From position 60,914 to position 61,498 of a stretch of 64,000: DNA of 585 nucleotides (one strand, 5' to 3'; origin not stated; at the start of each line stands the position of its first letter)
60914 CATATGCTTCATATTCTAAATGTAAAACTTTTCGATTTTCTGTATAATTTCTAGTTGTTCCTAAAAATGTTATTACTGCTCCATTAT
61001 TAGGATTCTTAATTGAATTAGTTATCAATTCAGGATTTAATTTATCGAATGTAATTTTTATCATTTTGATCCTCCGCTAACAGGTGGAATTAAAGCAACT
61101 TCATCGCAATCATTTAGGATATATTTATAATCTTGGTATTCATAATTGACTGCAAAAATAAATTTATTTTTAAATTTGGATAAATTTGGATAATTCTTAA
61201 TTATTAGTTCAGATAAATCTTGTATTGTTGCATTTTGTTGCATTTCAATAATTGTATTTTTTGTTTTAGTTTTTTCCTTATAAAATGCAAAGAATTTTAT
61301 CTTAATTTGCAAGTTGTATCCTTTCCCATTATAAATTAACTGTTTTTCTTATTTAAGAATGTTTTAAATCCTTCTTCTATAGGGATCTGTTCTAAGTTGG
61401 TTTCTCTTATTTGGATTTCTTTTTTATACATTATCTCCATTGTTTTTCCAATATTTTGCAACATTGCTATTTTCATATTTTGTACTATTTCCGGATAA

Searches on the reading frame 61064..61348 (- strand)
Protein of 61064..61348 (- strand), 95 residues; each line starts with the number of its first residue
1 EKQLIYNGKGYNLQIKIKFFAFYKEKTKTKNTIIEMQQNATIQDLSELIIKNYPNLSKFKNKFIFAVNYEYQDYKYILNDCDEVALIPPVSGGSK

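Call 81: search_protein_families(library=ncbifam, proteins=[window:61064-61348:-], max_evalue=0.00001)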
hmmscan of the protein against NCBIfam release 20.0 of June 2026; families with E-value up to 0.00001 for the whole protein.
window:61064-61348:- (95 aa): 4 families
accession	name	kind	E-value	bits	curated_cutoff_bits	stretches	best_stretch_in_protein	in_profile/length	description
TIGR01682.1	moaD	equivalog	4.8e-21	75.4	66.15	1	15-93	1-80/80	molybdopterin converting factor subunit 1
TIGR01687.1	moaD_arch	subfamily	1e-15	58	49.5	1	15-93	1-88/88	MoaD family protein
NF041918.1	SAMP1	equivalog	1.4e-08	35.1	60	0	16-57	2-43/91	ubiquitin-like small modifier protein 1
NF008347.0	PRK11130.1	equivalog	5.9e-08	33.2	94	1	15-93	2-81/81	molybdopterin synthase sulfur carrier subunit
